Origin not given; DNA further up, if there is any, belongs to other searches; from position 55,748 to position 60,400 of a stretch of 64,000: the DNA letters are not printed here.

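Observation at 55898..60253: ~1450-aa regulator combining STAND-type NTPase, TPR arrays, GAF, GGDEF-like segment and a Fis-type HTH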

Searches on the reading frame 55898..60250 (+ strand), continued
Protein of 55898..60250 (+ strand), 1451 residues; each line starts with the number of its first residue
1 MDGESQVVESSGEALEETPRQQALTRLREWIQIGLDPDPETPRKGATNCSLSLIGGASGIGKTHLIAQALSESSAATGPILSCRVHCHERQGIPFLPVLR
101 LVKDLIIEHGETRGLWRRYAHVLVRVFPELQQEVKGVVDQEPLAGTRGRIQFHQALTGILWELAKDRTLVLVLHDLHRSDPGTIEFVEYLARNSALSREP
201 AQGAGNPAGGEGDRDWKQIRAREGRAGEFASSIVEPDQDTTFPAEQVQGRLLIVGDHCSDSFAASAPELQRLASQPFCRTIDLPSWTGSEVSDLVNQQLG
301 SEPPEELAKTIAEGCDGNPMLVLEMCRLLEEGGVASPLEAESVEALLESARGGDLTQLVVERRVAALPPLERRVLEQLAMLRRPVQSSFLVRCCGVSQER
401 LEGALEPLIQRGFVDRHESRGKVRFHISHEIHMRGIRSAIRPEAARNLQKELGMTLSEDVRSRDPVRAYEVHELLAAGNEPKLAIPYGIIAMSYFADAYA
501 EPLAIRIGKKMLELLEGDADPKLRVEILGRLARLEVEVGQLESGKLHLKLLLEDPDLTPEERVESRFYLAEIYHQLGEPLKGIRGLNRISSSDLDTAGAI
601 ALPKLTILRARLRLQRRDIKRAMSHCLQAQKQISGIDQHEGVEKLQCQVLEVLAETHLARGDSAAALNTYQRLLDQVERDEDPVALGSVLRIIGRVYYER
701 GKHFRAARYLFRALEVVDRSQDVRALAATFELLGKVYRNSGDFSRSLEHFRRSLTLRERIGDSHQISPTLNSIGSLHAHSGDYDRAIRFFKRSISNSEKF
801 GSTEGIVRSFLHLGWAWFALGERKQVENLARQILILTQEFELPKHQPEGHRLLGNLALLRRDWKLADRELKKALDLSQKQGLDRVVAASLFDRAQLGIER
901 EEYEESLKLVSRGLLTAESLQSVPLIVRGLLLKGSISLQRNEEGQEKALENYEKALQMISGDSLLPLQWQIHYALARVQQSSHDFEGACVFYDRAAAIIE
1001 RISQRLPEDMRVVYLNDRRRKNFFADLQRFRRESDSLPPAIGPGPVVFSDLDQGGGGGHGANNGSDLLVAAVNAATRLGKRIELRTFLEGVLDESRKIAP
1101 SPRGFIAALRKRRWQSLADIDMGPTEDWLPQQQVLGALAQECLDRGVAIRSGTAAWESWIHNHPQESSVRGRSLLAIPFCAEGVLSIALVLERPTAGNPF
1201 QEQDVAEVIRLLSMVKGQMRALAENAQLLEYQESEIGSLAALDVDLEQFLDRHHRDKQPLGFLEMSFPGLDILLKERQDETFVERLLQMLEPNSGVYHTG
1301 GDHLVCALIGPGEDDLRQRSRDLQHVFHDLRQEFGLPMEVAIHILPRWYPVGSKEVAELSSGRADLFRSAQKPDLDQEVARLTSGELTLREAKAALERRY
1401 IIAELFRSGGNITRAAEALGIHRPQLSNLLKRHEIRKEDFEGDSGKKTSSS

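Call 10: find_homologous_proteins(query=window:55898-60250:+, max_evalue=0.00001)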
Query window:55898-60250:+ (1451 aa): 68 proteins with E <= 0.00001 among 8000 candidates.
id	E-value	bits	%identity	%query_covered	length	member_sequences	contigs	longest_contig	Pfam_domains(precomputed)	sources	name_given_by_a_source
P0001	0.0e+0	3062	95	100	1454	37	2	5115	PF13176.13,PF24885.2,PF13191.13,PF13374.13,PF17874.8,PF02954.26,PF00515.35,PF13424.13,PF13432.13,PF13181.13,PF07719.24,PF13174.13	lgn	-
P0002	0.0e+0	2684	84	100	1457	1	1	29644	PF13176.13,PF24885.2,PF13191.13,PF13374.13,PF07721.21,PF17874.8,PF02954.26,PF00515.35,PF13424.13,PF14938.13,PF13181.13,PF07719.24,PF13174.13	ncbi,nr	ncbi:MAG: tetratricopeptide repeat protein [Planctomycetota bacterium]|nr:tetratricopeptide repeat p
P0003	0.0e+0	2355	73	100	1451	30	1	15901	PF17874.8,PF02954.26,PF00515.35,PF13424.13,PF13176.13,PF24885.2,PF13181.13,PF07719.24,PF13191.13,PF13374.13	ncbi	ncbi:MAG: tetratricopeptide repeat protein [Planctomycetota bacterium]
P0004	0.0e+0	2285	71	100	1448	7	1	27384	PF17874.8,PF02954.26,PF00515.35,PF13424.13,PF13176.13,PF24885.2,PF13181.13,PF07719.24,PF13191.13,PF13374.13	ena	-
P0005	0.0e+0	2253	71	100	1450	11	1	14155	PF13384.13,PF17874.8,PF02954.26,PF00515.35,PF13424.13,PF13176.13,PF24885.2,PF13181.13,PF07719.24,PF13191.13,PF13374.13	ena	-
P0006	0.0e+0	2219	70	100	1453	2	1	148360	PF17874.8,PF02954.26,PF00515.35,PF13424.13,PF13176.13,PF24885.2,PF13181.13,PF07719.24,PF13191.13,PF13374.13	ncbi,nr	ncbi:MAG: tetratricopeptide repeat protein [Planctomycetota bacterium]|nr:tetratricopeptide repeat p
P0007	0.0e+0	2161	68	100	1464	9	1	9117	PF13384.13,PF17874.8,PF02954.26,PF00515.35,PF13424.13,PF13176.13,PF24885.2,PF13181.13,PF07719.24,PF13191.13,PF13374.13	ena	-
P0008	0.0e+0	2128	68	100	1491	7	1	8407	PF17874.8,PF02954.26,PF00515.35,PF13424.13,PF13176.13,PF24885.2,PF13181.13,PF07719.24,PF13191.13,PF13374.13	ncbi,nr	ncbi:MAG: tetratricopeptide repeat protein [Planctomycetes bacterium]|nr:tetratricopeptide repeat pr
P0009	0.0e+0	1885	60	100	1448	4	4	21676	PF10602.16,PF13176.13,PF24885.2,PF13428.13,PF13191.13,PF13374.13,PF13371.13,PF17874.8,PF02954.26,PF00515.35,PF13424.13,PF14938.13,PF13432.13,PF13181.13,PF07719.24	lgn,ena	-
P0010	0.0e+0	1884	59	100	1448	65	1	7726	PF13176.13,PF24885.2,PF13428.13,PF13191.13,PF13374.13,PF17874.8,PF02954.26,PF00515.35,PF13424.13,PF14938.13,PF13432.13,PF13181.13,PF07719.24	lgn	-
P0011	0.0e+0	1872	60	100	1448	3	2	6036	PF13176.13,PF24885.2,PF13191.13,PF13374.13,PF17874.8,PF02954.26,PF00515.35,PF13424.13,PF14938.13,PF13432.13,PF13181.13,PF07719.24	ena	-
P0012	0.0e+0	1862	60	98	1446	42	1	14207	PF13176.13,PF24885.2,PF13428.13,PF13191.13,PF13374.13,PF17874.8,PF02954.26,PF00515.35,PF13424.13,PF14938.13,PF13181.13,PF07719.24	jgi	-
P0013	0.0e+0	1855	59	100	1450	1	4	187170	PF13176.13,PF24885.2,PF13428.13,PF13191.13,PF13374.13,PF13371.13,PF17874.8,PF02954.26,PF00515.35,PF13424.13,PF14938.13,PF13181.13,PF07719.24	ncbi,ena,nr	ncbi:MAG: hypothetical protein CBC13_07130 [Planctomycetia bacterium TMED53]|nr:MAG: hypothetical pr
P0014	0.0e+0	1287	47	96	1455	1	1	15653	PF13176.13,PF24885.2,PF13428.13,PF13191.13,PF13374.13,PF17874.8,PF02954.26,PF00515.35,PF13424.13,PF13432.13,PF13181.13,PF07719.24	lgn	-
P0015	0.0e+0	1275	46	98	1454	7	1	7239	PF17874.8,PF02954.26,PF00515.35,PF13424.13,PF13176.13,PF24885.2,PF13428.13,PF13181.13,PF07719.24,PF13191.13,PF13374.13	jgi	-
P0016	0.0e+0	1075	42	98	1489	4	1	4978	PF17874.8,PF02954.26,PF00515.35,PF13424.13,PF13176.13,PF24885.2,PF13181.13,PF07719.24,PF13191.13,PF13374.13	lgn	-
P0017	0.0e+0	1060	43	76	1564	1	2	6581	PF17874.8,PF01590.33,PF02954.26,PF00515.35,PF13424.13,PF13176.13,PF13432.13,PF13181.13,PF07719.24,PF13191.13,PF13374.13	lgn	-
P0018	0.0e+0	1057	42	93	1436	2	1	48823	PF01590.33,PF02954.26,PF00515.35,PF13424.13,PF13176.13,PF13181.13,PF07719.24,PF13191.13,PF13374.13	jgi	-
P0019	0.0e+0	1050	41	95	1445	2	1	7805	PF01590.33,PF02954.26,PF00515.35,PF13424.13,PF13176.13,PF13181.13,PF07719.24,PF13174.13,PF13191.13,PF13374.13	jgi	-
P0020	0.0e+0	1035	40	98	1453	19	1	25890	PF17874.8,PF02954.26,PF00515.35,PF13424.13,PF13176.13,PF24885.2,PF13432.13,PF13181.13,PF07719.24,PF13191.13,PF13374.13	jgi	-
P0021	2.0e-280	952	39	97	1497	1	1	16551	PF17874.8,PF02954.26,PF00515.35,PF13424.13,PF13176.13,PF24885.2,PF13181.13,PF07719.24,PF13191.13,PF13374.13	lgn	-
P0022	1.4e-266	906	38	96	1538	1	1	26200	PF13176.13,PF24885.2,PF13428.13,PF13191.13,PF13374.13,PF17874.8,PF01590.33,PF02954.26,PF00515.35,PF13424.13,PF13181.13,PF07719.24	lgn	-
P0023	7.1e-265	900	37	96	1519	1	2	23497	PF13185.13,PF17874.8,PF02954.26,PF00515.35,PF13424.13,PF13176.13,PF24885.2,PF13181.13,PF07719.24,PF13191.13,PF13374.13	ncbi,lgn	ncbi:MAG: tetratricopeptide repeat protein [Planctomycetota bacterium]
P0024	7.1e-259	880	38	97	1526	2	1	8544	PF10602.16,PF13176.13,PF24885.2,PF13191.13,PF13374.13,PF17874.8,PF01590.33,PF02954.26,PF00515.35,PF13424.13,PF13181.13,PF07719.24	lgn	-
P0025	1.3e-253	863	36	96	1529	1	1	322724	PF13176.13,PF13428.13,PF13191.13,PF13374.13,PF17874.8,PF01590.33,PF02954.26,PF00515.35,PF13424.13,PF13181.13,PF07719.24,PF13174.13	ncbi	ncbi:MAG: tetratricopeptide repeat protein [Planctomycetota bacterium]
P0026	1.7e-249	849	37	96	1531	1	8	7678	PF13185.13,PF13176.13,PF24885.2,PF13428.13,PF13191.13,PF13374.13,PF17874.8,PF01590.33,PF02954.26,PF00515.35,PF13424.13,PF28559.1,PF14938.13,PF13181.13,PF07719.24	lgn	-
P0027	4.0e-249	848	37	96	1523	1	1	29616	PF13185.13,PF13176.13,PF24885.2,PF13428.13,PF13191.13,PF13374.13,PF14559.13,PF17874.8,PF01590.33,PF02954.26,PF00515.35,PF13424.13,PF13181.13,PF07719.24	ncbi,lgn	ncbi:MAG: tetratricopeptide repeat protein [Planctomycetota bacterium]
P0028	2.1e-188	647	42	60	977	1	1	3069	PF14559.13,PF17874.8,PF00515.35,PF13424.13,PF13176.13,PF24885.2,PF13432.13,PF13181.13,PF07719.24,PF13191.13,PF13374.13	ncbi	ncbi:MAG: tetratricopeptide repeat protein, partial [Planctomycetota bacterium]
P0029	1.9e-38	150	27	17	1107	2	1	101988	PF10602.16,PF09986.16,PF10952.16,PF13176.13,PF24885.2,PF13428.13,PF12770.13,PF13374.13,PF13371.13,PF17874.8,PF00515.35,PF04212.25,PF13424.13,PF21033.5,PF14938.13,PF13432.13,PF13181.13,PF07719.24,PF13174.13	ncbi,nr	ncbi:MAG: tetratricopeptide repeat protein [Okeania sp. SIO2C9]|nr:tetratricopeptide repeat protein 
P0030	7.8e-21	92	24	24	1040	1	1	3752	PF13414.13,PF13176.13,PF24885.2,PF13428.13,PF12770.13,PF13374.13,PF13371.13,PF17874.8,PF00515.35,PF13424.13,PF21033.5,PF14938.13,PF13432.13,PF13181.13,PF07719.24,PF13174.13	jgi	-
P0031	1.3e-19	88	32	10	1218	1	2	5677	PF10602.16,PF03704.24,PF13431.13,PF13414.13,PF13176.13,PF00486.35,PF13401.13,PF13428.13,PF01637.25,PF13191.13,PF13374.13,PF00515.35,PF13424.13,PF21033.5,PF14938.13,PF13432.13,PF13181.13,PF07719.24,PF13174.13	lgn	-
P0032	7.9e-18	82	23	51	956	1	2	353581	PF17874.8,PF01381.29,PF13424.13,PF13560.13,PF13191.13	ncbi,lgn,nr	ncbi:MAG: AAA family ATPase [Nocardioidaceae bacterium]|nr:AAA family ATPase [Nocardioidaceae bacter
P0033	9.4e-18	81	23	20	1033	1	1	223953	PF10602.16,PF23914.2,PF13414.13,PF13176.13,PF24885.2,PF13428.13,PF12770.13,PF13374.13,PF14559.13,PF26725.1,PF17874.8,PF00515.35,PF13424.13,PF14938.13,PF13432.13,PF13181.13,PF07719.24,PF13174.13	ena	-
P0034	1.7e-17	81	27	10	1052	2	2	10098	PF13431.13,PF07720.19,PF13176.13,PF24885.2,PF13428.13,PF12770.13,PF13374.13,PF07721.21,PF14559.13,PF17874.8,PF00515.35,PF13424.13,PF13432.13,PF13181.13,PF07719.24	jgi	jgi:CHAT domain-containing protein/Tfp pilus assembly protein PilF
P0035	9.2e-16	75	25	30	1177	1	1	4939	PF03704.24,PF00486.35,PF13191.13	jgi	jgi:DNA-binding SARP family transcriptional activator/tetratricopeptide (TPR) repeat protein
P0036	3.7e-14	69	22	68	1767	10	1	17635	PF10602.16,PF13185.13,PF13401.13,PF07728.21,PF13191.13,PF13374.13,PF07714.24,PF00069.32,PF07724.21,PF25601.2,PF00515.35,PF18024.8,PF13424.13,PF14938.13,PF07719.24,PF13174.13,PF24885.2,PF13492.13,PF13428.13,PF14532.13,PF00158.33,PF17874.8,PF01590.33,PF02954.26,PF03109.23,PF13432.13,PF13181.13,PF01078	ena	-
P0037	1.0e-13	68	25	18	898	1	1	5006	PF17874.8,PF00515.35,PF13424.13,PF13432.13,PF13181.13,PF07719.24,PF13174.13,PF13191.13,PF13374.13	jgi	jgi:tetratricopeptide (TPR) repeat protein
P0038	2.6e-13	67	24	16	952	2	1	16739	PF17874.8,PF00515.35,PF04212.25,PF13424.13,PF13176.13,PF14938.13,PF12770.13,PF13181.13,PF07719.24,PF13374.13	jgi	-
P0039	1.3e-12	64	22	31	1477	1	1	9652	PF10602.16,PF13431.13,PF13240.12,PF24463.2,PF13176.13,PF13428.13,PF13191.13,PF13374.13,PF07721.21,PF14559.13,PF17874.8,PF12773.14,PF00515.35,PF13424.13,PF28559.1,PF14938.13,PF13432.13,PF00211.26,PF13181.13,PF07719.24,PF13174.13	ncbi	-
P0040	1.4e-12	64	28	13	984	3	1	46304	PF17874.8,PF00515.35,PF00196.26,PF13424.13,PF13401.13,PF13191.13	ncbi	ncbi:MAG: AAA family ATPase [Thermomicrobiales bacterium]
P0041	2.2e-12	64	28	10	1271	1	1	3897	PF03704.24,PF09976.16,PF07900.18,PF17874.8,PF13424.13,PF13432.13,PF13181.13,PF07719.24,PF13191.13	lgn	-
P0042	3.3e-12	63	23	14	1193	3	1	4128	PF13431.13,PF13414.13,PF13176.13,PF24885.2,PF13428.13,PF12770.13,PF13374.13,PF07721.21,PF14559.13,PF17874.8,PF00515.35,PF13424.13,PF14938.13,PF13432.13,PF13181.13,PF07719.24,PF13174.13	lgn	-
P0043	4.9e-12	62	27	30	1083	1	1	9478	PF13401.13,PF13191.13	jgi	jgi:hypothetical protein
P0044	5.0e-12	62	23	17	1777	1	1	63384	PF10602.16,PF13185.13,PF00004.36,PF13401.13,PF07728.21,PF13191.13,PF13374.13,PF07714.24,PF00069.32,PF07724.21,PF25601.2,PF00515.35,PF18024.8,PF13424.13,PF14938.13,PF07719.24,PF13492.13,PF14532.13,PF00158.33,PF17874.8,PF01590.33,PF02954.26,PF03109.23,PF13432.13,PF13181.13,PF01078.28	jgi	jgi:Nif-specific regulatory protein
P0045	2.2e-11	60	23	11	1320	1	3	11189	PF13525.13,PF13414.13,PF25058.2,PF13176.13,PF24885.2,PF13428.13,PF12770.13,PF13374.13,PF14559.13,PF17874.8,PF00515.35,PF12895.14,PF13424.13,PF28559.1,PF14938.13,PF13432.13,PF13181.13,PF07719.24,PF13174.13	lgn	-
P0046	1.9e-10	57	24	28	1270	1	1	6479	PF03704.24,PF13401.13,PF13191.13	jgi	jgi:DNA-binding SARP family transcriptional activator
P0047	4.4e-10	56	24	11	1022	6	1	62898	PF13176.13,PF13428.13,PF12770.13,PF13374.13,PF14559.13,PF17874.8,PF00515.35,PF13424.13,PF14938.13,PF13432.13,PF13181.13,PF07719.24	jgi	jgi:CHAT domain-containing protein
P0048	5.3e-10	56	24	12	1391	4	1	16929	PF10602.16,PF13176.13,PF13191.13,PF13374.13,PF07721.21,PF17874.8,PF00515.35,PF13424.13,PF13432.13,PF00211.26,PF13181.13,PF07719.24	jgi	jgi:class 3 adenylate cyclase/tetratricopeptide (TPR) repeat protein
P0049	5.5e-10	56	20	55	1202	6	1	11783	PF07714.24,PF00069.32,PF00515.35,PF13424.13,PF13401.13,PF13181.13,PF07719.24,PF13191.13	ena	-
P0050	8.6e-9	52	20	14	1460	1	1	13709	PF13240.12,PF13414.13,PF24463.2,PF13176.13,PF13428.13,PF13191.13,PF13374.13,PF17874.8,PF12773.14,PF00515.35,PF13424.13,PF28559.1,PF14938.13,PF00211.26,PF13181.13,PF07719.24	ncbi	-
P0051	1.0e-8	51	30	11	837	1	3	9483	PF17874.8,PF00515.35,PF25872.1,PF13424.13,PF13401.13,PF00211.26,PF13181.13,PF07719.24,PF13374.13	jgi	jgi:predicted ATPase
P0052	1.2e-8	51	33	9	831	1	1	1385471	PF17874.8,PF00515.35,PF25872.1,PF13424.13,PF13401.13,PF00211.26,PF13181.13,PF07719.24,PF13191.13,PF13374.13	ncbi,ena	-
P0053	3.0e-8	50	29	13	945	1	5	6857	PF03704.24,PF13414.13,PF13176.13,PF00486.35,PF13191.13,PF13374.13,PF17874.8,PF00515.35,PF13424.13,PF14938.13,PF13181.13,PF07719.24,PF13174.13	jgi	jgi:DNA-binding SARP family transcriptional activator/tetratricopeptide (TPR) repeat protein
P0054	3.7e-8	50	27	17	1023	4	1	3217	PF10602.16,PF13185.13,PF13176.13,PF00004.36,PF14532.13,PF07728.21,PF13374.13,PF00158.33,PF07724.21,PF25601.2,PF02954.26,PF00515.35,PF13424.13,PF07719.24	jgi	jgi:transcriptional regulator with GAF, ATPase, and Fis domain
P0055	5.3e-8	49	20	8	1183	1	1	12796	PF03704.24,PF17874.8,PF13424.13,PF07719.24,PF13191.13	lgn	-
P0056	9.3e-8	48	25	29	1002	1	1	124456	PF00196.26,PF13401.13,PF13191.13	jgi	jgi:DNA-binding CsgD family transcriptional regulator/tetratricopeptide (TPR) repeat protein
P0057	2.7e-7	47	24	16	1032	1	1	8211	PF03704.24,PF13176.13,PF13401.13,PF13428.13,PF00931.29,PF13374.13,PF14559.13,PF17874.8,PF00515.35,PF13424.13,PF14938.13,PF13181.13,PF07719.24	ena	-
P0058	3.9e-7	46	25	34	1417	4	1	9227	PF07714.24,PF00069.32,PF17874.8,PF00515.35,PF13424.13,PF13181.13,PF07719.24,PF13191.13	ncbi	-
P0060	5.5e-7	46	24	18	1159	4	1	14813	PF10602.16,PF17874.8,PF00515.35,PF13424.13,PF13176.13,PF13401.13,PF00990.27,PF07719.24,PF13191.13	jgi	-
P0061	2.6e-6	43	28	9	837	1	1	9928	PF17874.8,PF00515.35,PF25872.1,PF13424.13,PF13401.13,PF00211.26,PF13181.13,PF07719.24,PF13191.13,PF13374.13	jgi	jgi:predicted ATPase/class 3 adenylate cyclase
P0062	2.6e-6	43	26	15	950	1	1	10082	PF03704.24,PF13414.13,PF13176.13,PF24885.2,PF00486.35,PF13428.13,PF13191.13,PF13374.13,PF17874.8,PF00515.35,PF13424.13,PF14938.13,PF13181.13,PF07719.24,PF13174.13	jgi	jgi:DNA-binding SARP family transcriptional activator/tetratricopeptide (TPR) repeat protein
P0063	3.0e-6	43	26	29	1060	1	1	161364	PF00196.26,PF13401.13,PF13191.13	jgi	jgi:DNA-binding CsgD family transcriptional regulator/tetratricopeptide (TPR) repeat protein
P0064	4.2e-6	43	23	51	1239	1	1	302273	PF13176.13,PF13191.13,PF13374.13,PF14559.13,PF07714.24,PF00069.32,PF17874.8,PF00515.35,PF03109.23,PF13424.13,PF13432.13,PF13181.13,PF07719.24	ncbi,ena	-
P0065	5.3e-6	42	24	18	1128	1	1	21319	PF13414.13,PF13176.13,PF13428.13,PF12770.13,PF13374.13,PF17874.8,PF00515.35,PF04212.25,PF13424.13,PF14938.13,PF13181.13,PF07719.24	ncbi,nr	ncbi:MAG: CHAT domain-containing protein [Blastocatellia bacterium]|nr:CHAT domain-containing protei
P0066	5.7e-6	42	21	20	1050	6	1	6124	PF03704.24,PF17874.8,PF00515.35,PF13424.13,PF13176.13,PF13432.13,PF00486.35,PF13181.13,PF07719.24,PF13374.13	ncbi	-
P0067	5.9e-6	42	23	21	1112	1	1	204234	PF13240.12,PF17874.8,PF12773.14,PF24463.2,PF13424.13,PF00211.26,PF13181.13,PF13248.12,PF13191.13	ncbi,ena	-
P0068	6.4e-6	42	25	15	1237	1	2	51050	PF13414.13,PF13176.13,PF13191.13,PF13374.13,PF07714.24,PF00069.32,PF13371.13,PF17874.8,PF00515.35,PF03109.23,PF13424.13,PF13181.13,PF07719.24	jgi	-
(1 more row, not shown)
